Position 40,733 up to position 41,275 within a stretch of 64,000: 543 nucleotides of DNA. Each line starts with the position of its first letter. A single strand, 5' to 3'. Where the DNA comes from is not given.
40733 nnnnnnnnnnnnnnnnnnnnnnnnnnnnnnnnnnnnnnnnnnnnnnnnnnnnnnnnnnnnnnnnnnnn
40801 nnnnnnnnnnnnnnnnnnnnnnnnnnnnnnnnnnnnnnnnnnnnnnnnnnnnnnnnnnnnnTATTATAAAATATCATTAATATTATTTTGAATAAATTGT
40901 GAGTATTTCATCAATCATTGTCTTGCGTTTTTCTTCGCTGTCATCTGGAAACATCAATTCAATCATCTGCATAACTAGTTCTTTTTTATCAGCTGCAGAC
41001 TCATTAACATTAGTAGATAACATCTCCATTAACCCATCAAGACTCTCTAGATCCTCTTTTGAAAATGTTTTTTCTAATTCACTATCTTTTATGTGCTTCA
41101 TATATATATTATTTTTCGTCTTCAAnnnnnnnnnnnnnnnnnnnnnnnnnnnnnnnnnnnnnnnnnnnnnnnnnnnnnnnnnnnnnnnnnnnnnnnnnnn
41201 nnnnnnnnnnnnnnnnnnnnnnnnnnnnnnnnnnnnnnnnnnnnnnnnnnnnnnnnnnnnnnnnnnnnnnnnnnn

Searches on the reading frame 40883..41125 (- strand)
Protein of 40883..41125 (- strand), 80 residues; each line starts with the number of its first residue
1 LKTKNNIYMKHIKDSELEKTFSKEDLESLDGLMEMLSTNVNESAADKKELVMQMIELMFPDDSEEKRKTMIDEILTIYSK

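Call 3: search_protein_families(library=pfam, proteins=[window:40883-41125:-], max_evalue=1)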
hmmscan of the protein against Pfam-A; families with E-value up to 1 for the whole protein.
window:40883-41125:- (80 aa): 3 families
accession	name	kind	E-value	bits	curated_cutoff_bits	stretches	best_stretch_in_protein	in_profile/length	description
PF20867.3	UVSSA_N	-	0.0029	17.6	23.8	1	12-73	23-82/142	UVSSA N-terminal domain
PF03279.18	Lip_A_acyltrans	-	0.057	13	22.3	1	32-75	37-80/295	Bacterial lipid A biosynthesis acyltransferase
PF07299.16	EF-G-binding_N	-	0.25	12.3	27.1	1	42-78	28-63/83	Elongation factor G-binding protein, N-terminal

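Call 7: find_homologous_proteins(query=window:40883-41125:-, max_evalue=0.01)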
Query window:40883-41125:- (80 aa): 1 proteins with E <= 0.01 among 1 candidates.
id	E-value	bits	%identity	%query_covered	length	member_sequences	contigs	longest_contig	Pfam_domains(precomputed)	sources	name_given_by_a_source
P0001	1.3e-35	138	100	90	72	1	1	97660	-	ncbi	-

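Call 9: find_encoding_contigs(protein=P0001, flank=10000, max_places=5)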
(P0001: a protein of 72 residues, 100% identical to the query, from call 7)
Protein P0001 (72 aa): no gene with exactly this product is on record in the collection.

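Call 12: search_protein_families(library=ncbifam, proteins=[window:40883-41125:-], max_evalue=1)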
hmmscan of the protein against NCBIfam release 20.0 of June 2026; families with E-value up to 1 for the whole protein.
window:40883-41125:- (80 aa): 4 families
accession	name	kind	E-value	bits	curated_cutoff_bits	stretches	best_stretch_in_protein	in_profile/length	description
NF041512.1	PA2817_fam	subfamily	0.042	14.1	70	1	5-56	17-68/136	PA2817 family protein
NF045954.1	MAG1430_dom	subfamily_domain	0.059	13.4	52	1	9-72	125-183/216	MAG1430 family protein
NF004191.0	PRK05646.1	equivalog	0.081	12.1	491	1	33-74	40-81/310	lipid A biosynthesis lauroyl acyltransferase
NF001859.2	PRK00591.1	equivalog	0.5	9.4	400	1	7-71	46-108/347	peptide chain release factor 1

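Call 25: search_protein_families(library=padloc, proteins=[window:40883-41125:-], max_evalue=1)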
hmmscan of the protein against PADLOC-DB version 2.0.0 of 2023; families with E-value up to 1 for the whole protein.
window:40883-41125:- (80 aa): 0 families
